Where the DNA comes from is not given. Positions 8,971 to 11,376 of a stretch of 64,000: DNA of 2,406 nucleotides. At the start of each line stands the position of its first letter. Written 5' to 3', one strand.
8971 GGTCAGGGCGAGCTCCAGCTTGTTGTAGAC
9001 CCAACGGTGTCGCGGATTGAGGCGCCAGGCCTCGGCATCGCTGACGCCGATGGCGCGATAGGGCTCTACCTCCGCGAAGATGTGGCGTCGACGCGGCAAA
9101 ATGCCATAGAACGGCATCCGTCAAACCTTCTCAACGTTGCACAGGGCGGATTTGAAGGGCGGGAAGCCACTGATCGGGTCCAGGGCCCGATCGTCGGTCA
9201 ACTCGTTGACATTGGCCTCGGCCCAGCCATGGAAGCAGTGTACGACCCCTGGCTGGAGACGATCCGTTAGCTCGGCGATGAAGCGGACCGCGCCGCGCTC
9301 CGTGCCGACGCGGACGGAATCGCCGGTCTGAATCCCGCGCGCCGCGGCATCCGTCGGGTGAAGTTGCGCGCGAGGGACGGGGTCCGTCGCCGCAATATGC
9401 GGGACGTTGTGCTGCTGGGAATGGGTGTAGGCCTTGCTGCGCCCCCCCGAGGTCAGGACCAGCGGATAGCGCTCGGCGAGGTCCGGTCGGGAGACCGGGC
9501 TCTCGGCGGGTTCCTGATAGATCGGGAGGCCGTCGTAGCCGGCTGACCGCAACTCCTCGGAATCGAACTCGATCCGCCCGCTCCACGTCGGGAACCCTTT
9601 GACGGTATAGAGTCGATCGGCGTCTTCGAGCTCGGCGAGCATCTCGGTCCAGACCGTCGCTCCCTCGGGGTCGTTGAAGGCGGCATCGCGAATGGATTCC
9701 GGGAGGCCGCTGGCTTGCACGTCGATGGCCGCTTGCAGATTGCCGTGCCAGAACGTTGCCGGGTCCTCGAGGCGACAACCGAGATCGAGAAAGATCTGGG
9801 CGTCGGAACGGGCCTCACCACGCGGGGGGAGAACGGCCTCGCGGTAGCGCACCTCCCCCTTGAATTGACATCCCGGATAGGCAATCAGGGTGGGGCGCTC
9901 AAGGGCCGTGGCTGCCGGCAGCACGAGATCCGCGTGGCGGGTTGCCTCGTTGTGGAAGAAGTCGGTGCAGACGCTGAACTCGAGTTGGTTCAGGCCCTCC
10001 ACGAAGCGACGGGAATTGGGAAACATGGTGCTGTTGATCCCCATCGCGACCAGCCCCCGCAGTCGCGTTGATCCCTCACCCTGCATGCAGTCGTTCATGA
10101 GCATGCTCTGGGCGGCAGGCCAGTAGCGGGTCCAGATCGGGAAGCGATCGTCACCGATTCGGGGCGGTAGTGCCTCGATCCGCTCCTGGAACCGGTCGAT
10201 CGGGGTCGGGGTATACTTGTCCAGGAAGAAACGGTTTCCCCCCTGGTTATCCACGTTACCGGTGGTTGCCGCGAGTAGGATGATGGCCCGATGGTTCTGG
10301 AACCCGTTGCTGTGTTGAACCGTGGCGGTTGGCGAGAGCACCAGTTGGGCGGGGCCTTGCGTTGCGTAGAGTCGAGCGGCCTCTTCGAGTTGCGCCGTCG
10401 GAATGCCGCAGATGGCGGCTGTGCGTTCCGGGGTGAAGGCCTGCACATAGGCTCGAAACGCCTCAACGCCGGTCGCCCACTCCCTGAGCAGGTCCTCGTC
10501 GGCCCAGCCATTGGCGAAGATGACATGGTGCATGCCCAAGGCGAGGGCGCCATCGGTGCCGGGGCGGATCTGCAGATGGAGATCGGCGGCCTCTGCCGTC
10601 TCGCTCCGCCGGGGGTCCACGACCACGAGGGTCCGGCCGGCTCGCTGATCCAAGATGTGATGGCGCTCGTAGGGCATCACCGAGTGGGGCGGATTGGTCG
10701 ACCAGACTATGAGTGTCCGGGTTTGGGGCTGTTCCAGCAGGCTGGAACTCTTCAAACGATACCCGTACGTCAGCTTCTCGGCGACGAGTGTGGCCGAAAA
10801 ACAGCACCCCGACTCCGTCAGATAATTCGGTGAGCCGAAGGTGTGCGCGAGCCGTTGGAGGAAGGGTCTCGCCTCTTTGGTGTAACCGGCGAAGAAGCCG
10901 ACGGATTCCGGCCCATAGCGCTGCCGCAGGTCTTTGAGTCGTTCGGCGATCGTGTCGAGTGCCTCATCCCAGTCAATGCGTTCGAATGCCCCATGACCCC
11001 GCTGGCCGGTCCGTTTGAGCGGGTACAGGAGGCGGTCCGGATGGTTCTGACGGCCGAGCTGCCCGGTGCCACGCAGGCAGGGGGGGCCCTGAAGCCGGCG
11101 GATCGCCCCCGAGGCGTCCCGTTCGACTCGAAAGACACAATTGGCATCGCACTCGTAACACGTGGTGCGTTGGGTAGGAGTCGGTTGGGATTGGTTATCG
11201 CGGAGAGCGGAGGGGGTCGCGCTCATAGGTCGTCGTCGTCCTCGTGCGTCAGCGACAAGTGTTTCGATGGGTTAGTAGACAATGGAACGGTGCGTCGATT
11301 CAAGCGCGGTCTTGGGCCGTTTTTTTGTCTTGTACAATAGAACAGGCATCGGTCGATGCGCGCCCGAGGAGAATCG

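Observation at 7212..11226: Translationally coupled operon: cytoplasmic Fe-S molybdopterin oxidoreductase, ATP-grasp-like hypothetical, Sir2 sirtuin; convergent overlap with an Fe-S Rrf2 regulator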

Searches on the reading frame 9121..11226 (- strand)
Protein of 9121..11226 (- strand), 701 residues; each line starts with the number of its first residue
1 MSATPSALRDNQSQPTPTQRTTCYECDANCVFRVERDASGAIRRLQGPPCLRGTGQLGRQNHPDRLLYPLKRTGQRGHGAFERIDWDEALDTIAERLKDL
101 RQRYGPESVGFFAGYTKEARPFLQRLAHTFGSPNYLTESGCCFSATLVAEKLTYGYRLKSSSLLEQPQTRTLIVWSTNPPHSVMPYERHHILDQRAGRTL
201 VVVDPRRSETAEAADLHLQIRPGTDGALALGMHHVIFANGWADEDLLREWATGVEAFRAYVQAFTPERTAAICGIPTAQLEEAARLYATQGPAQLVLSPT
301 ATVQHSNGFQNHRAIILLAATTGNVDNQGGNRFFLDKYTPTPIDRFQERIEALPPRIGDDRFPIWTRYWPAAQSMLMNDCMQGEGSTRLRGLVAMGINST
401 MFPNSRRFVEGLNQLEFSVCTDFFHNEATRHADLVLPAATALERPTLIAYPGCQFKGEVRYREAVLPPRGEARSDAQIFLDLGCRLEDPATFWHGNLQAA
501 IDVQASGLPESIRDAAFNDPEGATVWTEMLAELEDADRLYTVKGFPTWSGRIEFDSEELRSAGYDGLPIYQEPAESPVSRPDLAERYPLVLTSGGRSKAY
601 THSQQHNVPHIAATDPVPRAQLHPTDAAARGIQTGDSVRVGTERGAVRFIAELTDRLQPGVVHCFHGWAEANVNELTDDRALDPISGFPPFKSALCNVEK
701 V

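Call 3: search_protein_families(library=pfam, proteins=[window:9121-11226:-], max_evalue=0.01)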
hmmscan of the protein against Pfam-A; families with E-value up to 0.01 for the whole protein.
window:9121-11226:- (701 aa): 2 families
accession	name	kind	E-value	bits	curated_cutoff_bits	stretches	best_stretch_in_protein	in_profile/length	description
PF00384.28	Molybdopterin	-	6.7e-43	147.5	24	1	65-482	1-350/353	Molybdopterin oxidoreductase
PF01568.27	Molydop_binding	-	5.7e-27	94.4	26.8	1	594-694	5-109/110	Molydopterin dinucleotide binding domain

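Call 4: search_protein_families(library=ncbifam, proteins=[window:9121-11226:-], max_evalue=0.01)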
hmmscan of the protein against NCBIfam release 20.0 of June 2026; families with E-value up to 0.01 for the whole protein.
window:9121-11226:- (701 aa): 27 families (the best 25 are shown)
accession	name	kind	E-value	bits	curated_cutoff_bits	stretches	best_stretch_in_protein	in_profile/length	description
TIGR01591.1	Fdh-alpha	equivalog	2.6e-77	260.5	666.25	2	29-330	19-316/672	formate dehydrogenase subunit alpha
TIGR02166.1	dmsA_ynfE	subfamily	2e-65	221.3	777.7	1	46-675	85-760/794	DMSO/selenate family reductase complex A subunit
NF012032.0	PRK15488.1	equivalog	6.1e-65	219.6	694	2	46-331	79-361/759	thiosulfate reductase PhsA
NF047855.1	AssmNtatRedNasC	equivalog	3.2e-64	217.4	1100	3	46-328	58-339/708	assimilatory nitrate reductase catalytic subunit NasC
NF041885.1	selenate_YnfE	exception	1.6e-49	168.5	1675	2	28-332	69-405/805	selenate/tellurate reductase subunit YnfE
TIGR00509.1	bisC_fam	subfamily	1.7e-48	165.5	1017.55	2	404-669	429-709/772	molybdopterin guanine dinucleotide-containing S/N-oxide reductase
TIGR03479.1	DMSO_red_II_alp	subfamily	1.9e-48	165.2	984.75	4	50-249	105-305/913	molybdopterin-dependent oxidoreductase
NF041884.1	selenate_YnfF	exception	5.2e-47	160.2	1650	2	30-332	68-398/798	selenate/tellurate reductase subunit YnfF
NF011566.1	PRK14990.1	exception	1e-43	149.5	1600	2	49-332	103-418/814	dimethylsulfoxide reductase subunit A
NF011682.0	PRK15102.1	equivalog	4.7e-35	120.9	909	3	404-667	487-762/829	trimethylamine-N-oxide reductase TorA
NF041323.1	Nitr_red_NasA_Halo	equivalog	2.7e-34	118.8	1000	2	47-330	34-310/673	assimilatory nitrate reductase NasA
TIGR02164.1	torA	equivalog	9.3e-34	116.6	1465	2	404-667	483-758/824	trimethylamine-N-oxide reductase TorA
TIGR01553.1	formate-DH-alph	equivalog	2.5e-27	95.1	814.2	2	29-252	72-305/1009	formate dehydrogenase-N subunit alpha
TIGR01706.1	NAPA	equivalog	2.3e-23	82.4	930.55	2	569-700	698-829/830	periplasmic nitrate reductase subunit alpha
NF010055.0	PRK13532.1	equivalog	1.3e-22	79.9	904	2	569-701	698-830/830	nitrate reductase catalytic subunit NapA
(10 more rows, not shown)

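Call 6: search_protein_families(library=padloc, proteins=[window:9121-11226:-], max_evalue=0.01)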
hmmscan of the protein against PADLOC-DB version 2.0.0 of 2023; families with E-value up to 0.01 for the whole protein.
window:9121-11226:- (701 aa): 0 families

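Call 17: search_solved_structures(query=window:9121-11226:-, max_evalue=1e-10)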
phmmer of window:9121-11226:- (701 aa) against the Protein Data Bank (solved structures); distinct sequences matched with E-value up to 1e-10: 45.
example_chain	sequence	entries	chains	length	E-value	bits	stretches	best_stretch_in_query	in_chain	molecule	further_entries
2e7z_A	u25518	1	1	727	2.1e-66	227.9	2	21-355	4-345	Acetylene hydratase Ahy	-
7qv7_S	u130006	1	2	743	4.7e-48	167.3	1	45-701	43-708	Hydrogen dependent carbon dioxide reductase subunit FdhF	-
9vap_A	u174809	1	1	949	2.6e-47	164.9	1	13-335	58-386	Formate dehydrogenase molybdopterin-binding subunit FdhA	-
2vpw_A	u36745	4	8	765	6.8e-47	163.5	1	29-670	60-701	THIOSULFATE REDUCTASE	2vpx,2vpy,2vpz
7vw6_A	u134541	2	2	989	1.2e-43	152.7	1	50-696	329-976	Formate dehydrogenase | Tungsten-containing formate dehydrogenase alpha subunit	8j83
7e5z_A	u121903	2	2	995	1.3e-43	152.6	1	50-696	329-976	Formate dehydrogenase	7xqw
9wxb_B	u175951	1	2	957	3.5e-43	151.2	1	19-447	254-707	Formate dehydrogenase alpha subunit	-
6tg9_A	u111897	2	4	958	5.3e-43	150.6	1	20-692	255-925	Formate dehydrogenase subunit alpha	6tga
1eu1_A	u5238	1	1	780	2.5e-42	148.3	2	75-331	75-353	DIMETHYL SULFOXIDE REDUCTASE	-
9t1s_L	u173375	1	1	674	8.7e-41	143.3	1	46-446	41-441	formate dehydrogenase (coenzyme F420)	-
7bkb_D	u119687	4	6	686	1.2e-40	142.8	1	46-329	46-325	Formate dehydrogenase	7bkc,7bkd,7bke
1aa6_A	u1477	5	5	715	1.3e-40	142.7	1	43-326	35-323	FORMATE DEHYDROGENASE H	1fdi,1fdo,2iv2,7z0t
1dmr_A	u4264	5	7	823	4.8e-40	140.8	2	404-683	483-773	DMSO REDUCTASE | Dimethyl sulfoxide/trimethylamine N-oxide reductase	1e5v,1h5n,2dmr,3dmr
1e60_A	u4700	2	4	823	5.2e-40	140.7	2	74-331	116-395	Dimethyl sulfoxide/trimethylamine N-oxide reductase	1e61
4dmr_A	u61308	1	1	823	2.1e-39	138.7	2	404-683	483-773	DMSO REDUCTASE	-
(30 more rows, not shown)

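Call 25: find_homologous_proteins(query=window:9121-11226:-)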
Query window:9121-11226:- (701 aa): 7194 proteins with E <= 0.001 among 8000 candidates; the best 120 are listed.
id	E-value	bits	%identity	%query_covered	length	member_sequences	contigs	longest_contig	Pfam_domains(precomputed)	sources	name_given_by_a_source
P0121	0.0e+0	1633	100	100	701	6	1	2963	PF00384.28,PF01568.28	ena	-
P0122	0.0e+0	1098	68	98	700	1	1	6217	PF00384.28,PF01568.28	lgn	-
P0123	0.0e+0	1096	69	98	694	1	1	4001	PF00384.28,PF01568.28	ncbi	-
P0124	0.0e+0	1044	63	97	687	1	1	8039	PF00384.28,PF01568.28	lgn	-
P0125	0.0e+0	1029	63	97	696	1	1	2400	PF00384.28,PF01568.28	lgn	-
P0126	0.0e+0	1020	64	98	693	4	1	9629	PF00384.28,PF01568.28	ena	-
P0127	0.0e+0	1019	64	98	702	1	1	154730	PF00384.28,PF01568.28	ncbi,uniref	ncbi:molybdopterin-containing oxidoreductase family protein [Thiohalorhabdus sp. Cl-TMA]|uniref:Moly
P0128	0.0e+0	1016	63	97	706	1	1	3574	PF00384.28,PF01568.28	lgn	-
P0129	0.0e+0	1014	62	99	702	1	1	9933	PF00384.28,PF01568.28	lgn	-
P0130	0.0e+0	1012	62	98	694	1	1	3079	PF00384.28,PF01568.28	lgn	-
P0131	0.0e+0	1012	64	97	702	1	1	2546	PF00384.28,PF01568.28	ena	-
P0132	0.0e+0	1012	62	97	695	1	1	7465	PF00384.28,PF01568.28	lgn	-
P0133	0.0e+0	1011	63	97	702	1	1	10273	PF00384.28,PF01568.28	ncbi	ncbi:MAG: molybdopterin-containing oxidoreductase family protein [Gammaproteobacteria bacterium]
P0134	0.0e+0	1011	62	98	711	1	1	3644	PF00384.28,PF01568.28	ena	-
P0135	1.5e-298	1010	62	97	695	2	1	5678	PF00384.28,PF01568.28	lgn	-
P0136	4.8e-298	1009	62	97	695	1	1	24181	PF00384.28,PF01568.28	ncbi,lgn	ncbi:MAG: molybdopterin-containing oxidoreductase family protein [Thiotrichales bacterium]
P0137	5.9e-297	1005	63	97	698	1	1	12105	PF00384.28,PF01568.28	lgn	-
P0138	6.7e-297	1005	63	98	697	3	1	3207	PF00384.28,PF01568.28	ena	-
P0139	1.2e-296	1004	63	98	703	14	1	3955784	PF00384.28,PF01568.28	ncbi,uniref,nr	ncbi:molybdopterin-containing oxidoreductase family protein [Thiothrix lacustris]|uniref:molybdopter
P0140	6.1e-296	1002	62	98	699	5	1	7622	PF00384.28,PF01568.28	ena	-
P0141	6.2e-296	1002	62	98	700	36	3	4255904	PF00384.28,PF01568.28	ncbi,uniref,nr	ncbi:molybdopterin-containing oxidoreductase family protein [Thiothrix subterranea]|uniref:Molybdopt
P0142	9.6e-296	1001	62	98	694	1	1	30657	PF00384.28,PF01568.28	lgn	-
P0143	1.1e-295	1001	62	98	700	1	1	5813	PF00384.28,PF01568.28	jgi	-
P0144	1.8e-295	1000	61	98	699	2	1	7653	PF00384.28,PF01568.28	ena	-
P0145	2.8e-295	999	63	97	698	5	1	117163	PF00384.28,PF01568.28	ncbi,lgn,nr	ncbi:MAG: molybdopterin-dependent oxidoreductase [Gammaproteobacteria bacterium]|nr:molybdopterin-de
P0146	6.1e-295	998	62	99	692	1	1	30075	PF00384.28,PF01568.28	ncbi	-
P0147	1.4e-294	997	64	98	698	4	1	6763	PF00384.28,PF01568.28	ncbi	ncbi:MAG: molybdopterin-dependent oxidoreductase [Thiohalorhabdus sp.]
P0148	1.7e-294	997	61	99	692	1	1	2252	PF00384.28,PF01568.28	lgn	-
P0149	2.9e-294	996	61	99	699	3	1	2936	PF00384.28,PF01568.28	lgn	-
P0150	4.6e-294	995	61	98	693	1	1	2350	PF00384.28,PF01568.28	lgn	-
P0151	1.2e-293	994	62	98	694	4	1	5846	PF00384.28,PF01568.28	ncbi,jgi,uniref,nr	ncbi:MAG: molybdopterin oxidoreductase [Thiothrix lacustris]|uniref:Molybdopterin oxidoreductase n=1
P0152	2.8e-293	993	61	98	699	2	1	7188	PF00384.28,PF01568.28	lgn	-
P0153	7.3e-293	991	60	99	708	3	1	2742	PF00384.28,PF01568.28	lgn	-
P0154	1.2e-292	991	62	97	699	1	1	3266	PF00384.28,PF01568.28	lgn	-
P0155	5.1e-292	989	63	98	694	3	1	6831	PF00384.28,PF01568.28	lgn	-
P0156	7.4e-291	985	61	97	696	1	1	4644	PF00384.28,PF01568.28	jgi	jgi:anaerobic selenocysteine-containing dehydrogenase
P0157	8.2e-291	985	60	98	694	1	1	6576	PF00384.28,PF01568.28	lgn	-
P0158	1.2e-290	984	62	97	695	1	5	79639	PF00384.28,PF01568.28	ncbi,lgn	-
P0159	4.5e-290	982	60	98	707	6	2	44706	PF00384.28,PF01568.28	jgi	-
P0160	4.6e-290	982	61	97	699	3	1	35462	PF00384.28,PF01568.28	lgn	-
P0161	6.0e-290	982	61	97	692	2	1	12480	PF00384.28,PF01568.28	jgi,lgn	-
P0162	6.8e-290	982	61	98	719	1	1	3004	PF00384.28,PF01568.28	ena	-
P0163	1.1e-289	981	61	98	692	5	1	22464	PF00384.28,PF01568.28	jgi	-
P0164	1.2e-289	981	62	98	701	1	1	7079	PF00384.28,PF01568.28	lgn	-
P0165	1.8e-289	980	62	98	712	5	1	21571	PF00384.28,PF01568.28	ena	-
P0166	2.8e-289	980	61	97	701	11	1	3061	PF00384.28,PF01568.28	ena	-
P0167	3.3e-289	979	61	98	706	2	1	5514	PF00384.28,PF01568.28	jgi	jgi:anaerobic selenocysteine-containing dehydrogenase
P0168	4.4e-289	979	61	97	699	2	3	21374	PF00384.28,PF01568.28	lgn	-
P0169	4.5e-289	979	60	97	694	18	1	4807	PF00384.28,PF01568.28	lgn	-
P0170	4.7e-289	979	61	98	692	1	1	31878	PF00384.28,PF01568.28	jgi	jgi:anaerobic selenocysteine-containing dehydrogenase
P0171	4.9e-289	979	61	98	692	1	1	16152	PF00384.28,PF01568.28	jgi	jgi:anaerobic selenocysteine-containing dehydrogenase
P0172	6.4e-289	978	60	97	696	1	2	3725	PF00384.28,PF01568.28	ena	-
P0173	1.4e-288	977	61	97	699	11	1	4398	PF00384.28,PF01568.28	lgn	-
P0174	1.7e-288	977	60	98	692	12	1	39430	PF00384.28,PF01568.28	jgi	jgi:anaerobic selenocysteine-containing dehydrogenase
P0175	1.7e-288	977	62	98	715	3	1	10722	PF00384.28,PF01568.28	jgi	jgi:anaerobic selenocysteine-containing dehydrogenase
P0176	1.9e-288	977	61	97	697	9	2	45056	PF00384.28,PF01568.28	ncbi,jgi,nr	ncbi:MAG: molybdopterin-dependent oxidoreductase [Thiocapsa sp.]|jgi:anaerobic selenocysteine-contai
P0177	2.2e-288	977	63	98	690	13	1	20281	PF00384.28,PF01568.28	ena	-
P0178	2.3e-288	977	60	98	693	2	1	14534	PF00384.28,PF01568.28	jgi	jgi:anaerobic selenocysteine-containing dehydrogenase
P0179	2.4e-288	976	60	98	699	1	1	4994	PF00384.28,PF01568.28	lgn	-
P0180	3.8e-288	976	60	97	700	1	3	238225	PF00384.28,PF01568.28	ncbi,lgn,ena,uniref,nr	ncbi:molybdopterin-containing oxidoreductase family protein [Thiolinea disciformis]|uniref:molybdopt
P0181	4.7e-288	976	61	98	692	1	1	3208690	PF00384.28,PF01568.28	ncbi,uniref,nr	ncbi:molybdopterin-containing oxidoreductase family protein [Allochromatium tepidum]|uniref:Dehydrog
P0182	6.1e-288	975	61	98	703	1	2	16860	PF00384.28,PF01568.28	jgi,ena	-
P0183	7.1e-288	975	59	98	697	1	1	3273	PF00384.28,PF01568.28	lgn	-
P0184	8.4e-288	975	60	98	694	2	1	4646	PF00384.28,PF01568.28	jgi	jgi:anaerobic selenocysteine-containing dehydrogenase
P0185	9.3e-288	975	61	97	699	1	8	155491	PF00384.28,PF01568.28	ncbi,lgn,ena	-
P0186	2.1e-287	973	60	98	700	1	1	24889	PF00384.28,PF01568.28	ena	-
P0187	2.9e-287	973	61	97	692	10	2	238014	PF00384.28,PF01568.28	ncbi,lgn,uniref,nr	ncbi:molybdopterin-containing oxidoreductase family protein [Marichromatium gracile]|uniref:Anaerobi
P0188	4.3e-287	972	60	97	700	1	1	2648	PF00384.28,PF01568.28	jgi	jgi:anaerobic selenocysteine-containing dehydrogenase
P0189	5.8e-287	972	61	98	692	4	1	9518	PF00384.28,PF01568.28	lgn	-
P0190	8.2e-287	971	60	97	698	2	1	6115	PF00384.28,PF01568.28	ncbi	ncbi:MAG: molybdopterin-containing oxidoreductase family protein [Leucothrix sp.]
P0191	8.5e-287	971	60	97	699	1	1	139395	PF00384.28,PF01568.28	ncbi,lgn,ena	-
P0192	9.1e-287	971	59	98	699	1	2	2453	PF00384.28,PF01568.28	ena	-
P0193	1.2e-286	971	62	97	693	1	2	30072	PF00384.28,PF01568.28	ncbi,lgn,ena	-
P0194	1.2e-286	971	60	97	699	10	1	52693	PF00384.28,PF01568.28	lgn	-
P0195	1.2e-286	971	60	97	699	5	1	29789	PF00384.28,PF01568.28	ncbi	ncbi:MAG: hypothetical protein RLZZ215_717 [Pseudomonadota bacterium]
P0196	1.4e-286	971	60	98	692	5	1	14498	PF00384.28,PF01568.28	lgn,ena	-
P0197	1.8e-286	970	60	98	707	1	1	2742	PF00384.28,PF01568.28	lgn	-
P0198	1.8e-286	970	60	98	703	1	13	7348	PF00384.28,PF01568.28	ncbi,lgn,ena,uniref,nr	ncbi:molybdopterin-dependent oxidoreductase [uncultured Thiothrix sp.]|uniref:molybdopterin-containi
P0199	2.4e-286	970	60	98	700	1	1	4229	PF00384.28,PF01568.28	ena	-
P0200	2.9e-286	970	60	98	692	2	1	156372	PF00384.28,PF01568.28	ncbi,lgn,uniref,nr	ncbi:molybdopterin-containing oxidoreductase family protein [Allochromatium vinosum]|uniref:molybdop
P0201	5.4e-286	969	60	98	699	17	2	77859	PF00384.28,PF01568.28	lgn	-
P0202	7.1e-286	968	60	98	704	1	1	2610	PF00384.28,PF01568.28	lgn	-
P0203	7.9e-286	968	60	98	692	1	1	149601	PF00384.28,PF01568.28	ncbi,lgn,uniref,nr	ncbi:molybdopterin-containing oxidoreductase family protein [Allochromatium palmeri]|uniref:Molybdop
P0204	8.3e-286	968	59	98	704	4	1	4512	PF00384.28,PF01568.28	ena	-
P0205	8.7e-286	968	60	98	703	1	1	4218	PF00384.28,PF01568.28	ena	-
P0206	1.6e-285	967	61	98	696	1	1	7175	PF00384.28,PF01568.28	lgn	-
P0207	2.3e-285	967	60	98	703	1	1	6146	PF00384.28,PF01568.28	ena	-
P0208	4.1e-285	966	59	97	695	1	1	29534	PF00384.28,PF01568.28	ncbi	ncbi:MAG: molybdopterin-containing oxidoreductase family protein [Thiolinea sp.]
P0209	5.2e-285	965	61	97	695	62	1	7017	PF00384.28,PF01568.28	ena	-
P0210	5.5e-285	965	59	97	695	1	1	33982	PF00384.28,PF01568.28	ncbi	ncbi:MAG: molybdopterin-containing oxidoreductase family protein [Thiolinea sp.]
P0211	5.6e-285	965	60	98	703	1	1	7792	PF00384.28,PF01568.28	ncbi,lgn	-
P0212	9.6e-285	965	59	98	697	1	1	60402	PF00384.28,PF01568.28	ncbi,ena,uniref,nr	ncbi:MAG: Anaerobic dehydrogenases, typically selenocysteine-containing [uncultured Thiotrichaceae b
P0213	1.2e-284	964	61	98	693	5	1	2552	PF00384.28,PF01568.28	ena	-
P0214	1.2e-284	964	61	97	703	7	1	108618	PF00384.28,PF01568.28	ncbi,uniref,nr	ncbi:molybdopterin-dependent oxidoreductase [Ectothiorhodospira haloalkaliphila]|uniref:molybdopteri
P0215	1.6e-284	964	60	97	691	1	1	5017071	PF00384.28,PF01568.28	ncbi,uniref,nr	ncbi:molybdopterin-containing oxidoreductase family protein [Thiocystis violascens]|uniref:Anaerobic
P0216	1.6e-284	964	61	98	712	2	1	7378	PF00384.28,PF01568.28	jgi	jgi:anaerobic selenocysteine-containing dehydrogenase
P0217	2.4e-284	963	60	98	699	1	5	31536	PF00384.28,PF01568.28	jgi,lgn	jgi:anaerobic selenocysteine-containing dehydrogenase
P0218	2.5e-284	963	60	98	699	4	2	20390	PF00384.28,PF01568.28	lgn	-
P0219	4.5e-284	962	59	98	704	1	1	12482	PF00384.28,PF01568.28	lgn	-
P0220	7.7e-284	962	59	98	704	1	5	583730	PF00384.28,PF01568.28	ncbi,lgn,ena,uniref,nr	ncbi:molybdopterin-dependent oxidoreductase [uncultured Thiothrix sp.]|uniref:molybdopterin-containi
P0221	9.8e-284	961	59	98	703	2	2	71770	PF00384.28,PF01568.28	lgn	-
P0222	1.0e-283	961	60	97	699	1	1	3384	PF00384.28,PF01568.28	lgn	-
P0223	1.2e-283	961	59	97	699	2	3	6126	PF00384.28,PF01568.28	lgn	-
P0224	1.4e-283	961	60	97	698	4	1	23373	PF00384.28,PF01568.28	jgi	jgi:anaerobic selenocysteine-containing dehydrogenase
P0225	2.2e-283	960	61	97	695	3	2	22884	PF00384.28,PF01568.28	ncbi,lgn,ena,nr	ncbi:MAG TPA: molybdopterin-dependent oxidoreductase [Thiolinea sp.]|nr:molybdopterin-dependent oxid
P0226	2.8e-283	960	60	97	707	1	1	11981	PF00384.28,PF01568.28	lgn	-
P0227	3.2e-283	960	60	97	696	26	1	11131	PF00384.28,PF01568.28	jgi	jgi:anaerobic selenocysteine-containing dehydrogenase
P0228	4.1e-283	959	60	97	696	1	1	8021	PF00384.28,PF01568.28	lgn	-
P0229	5.0e-283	959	60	98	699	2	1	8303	PF00384.28,PF01568.28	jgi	-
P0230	5.4e-283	959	60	97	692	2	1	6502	PF00384.28,PF01568.28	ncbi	-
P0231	5.5e-283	959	60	97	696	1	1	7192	PF00384.28,PF01568.28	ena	-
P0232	1.0e-282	958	61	97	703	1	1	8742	PF00384.28,PF01568.28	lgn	-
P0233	1.6e-282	957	60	98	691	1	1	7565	PF00384.28,PF01568.28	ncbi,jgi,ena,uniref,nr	ncbi:molybdopterin-dependent oxidoreductase [uncultured Thiocystis sp.]|jgi:anaerobic selenocysteine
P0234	3.1e-282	956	60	98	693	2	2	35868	PF00384.28,PF01568.28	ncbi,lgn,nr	ncbi:MAG: molybdopterin oxidoreductase [Chromatiaceae bacterium]|nr:MAG: molybdopterin oxidoreductas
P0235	3.3e-282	956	59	98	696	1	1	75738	PF00384.28,PF01568.28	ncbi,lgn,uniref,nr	ncbi:molybdopterin-containing oxidoreductase family protein [Thiorhodococcus minor]|uniref:Molybdopt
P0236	3.4e-282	956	59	97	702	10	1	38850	PF00384.28,PF01568.28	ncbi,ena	-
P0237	3.6e-282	956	60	98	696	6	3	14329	PF00384.28,PF01568.28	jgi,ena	jgi:anaerobic selenocysteine-containing dehydrogenase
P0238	1.0e-281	955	60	98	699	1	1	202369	PF00384.28,PF01568.28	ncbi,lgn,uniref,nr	ncbi:molybdopterin-containing oxidoreductase family protein [Thiocystis violacea]|uniref:molybdopter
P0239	1.6e-281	954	60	97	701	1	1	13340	PF00384.28,PF01568.28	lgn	-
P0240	4.6e-281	952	60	97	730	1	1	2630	PF00384.28,PF01568.28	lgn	-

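Call 27: find_encoding_contigs(protein=P0122, flank=8000, max_places=2)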
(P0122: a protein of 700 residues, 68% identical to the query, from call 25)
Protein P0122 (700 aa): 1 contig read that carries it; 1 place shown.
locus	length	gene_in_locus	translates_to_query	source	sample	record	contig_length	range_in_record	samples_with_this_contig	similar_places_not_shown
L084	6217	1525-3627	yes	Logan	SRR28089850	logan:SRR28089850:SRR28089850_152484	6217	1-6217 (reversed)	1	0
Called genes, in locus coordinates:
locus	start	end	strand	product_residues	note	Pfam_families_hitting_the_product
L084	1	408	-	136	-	?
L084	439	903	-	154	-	PF00210:Ferritin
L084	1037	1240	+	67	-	PF04324:Fer2_BFD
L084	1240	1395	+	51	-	-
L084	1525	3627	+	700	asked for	PF00384:Molybdopterin, PF01568:Molydop_binding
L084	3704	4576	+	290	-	-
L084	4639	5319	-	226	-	PF25084:LbH_EIF2B (faint), PF25087:GMPPB_C, PF00132:Hexapep, PF14602:Hexapep_2 (weak)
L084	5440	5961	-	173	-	PF00293:NUDIX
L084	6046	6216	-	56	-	?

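Call 28: find_encoding_contigs(protein=P0123, flank=8000, max_places=2)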
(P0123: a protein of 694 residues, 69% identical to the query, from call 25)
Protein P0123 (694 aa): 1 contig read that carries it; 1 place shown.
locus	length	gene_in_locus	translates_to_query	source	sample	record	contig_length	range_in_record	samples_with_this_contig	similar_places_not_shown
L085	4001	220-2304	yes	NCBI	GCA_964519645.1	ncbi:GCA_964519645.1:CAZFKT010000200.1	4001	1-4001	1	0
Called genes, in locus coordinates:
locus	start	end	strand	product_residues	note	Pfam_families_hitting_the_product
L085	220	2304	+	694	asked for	PF00384:Molybdopterin, PF01568:Molydop_binding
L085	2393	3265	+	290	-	-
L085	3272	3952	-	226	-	PF00132:Hexapep (faint), PF25087:GMPPB_C, PF14602:Hexapep_2 (weak)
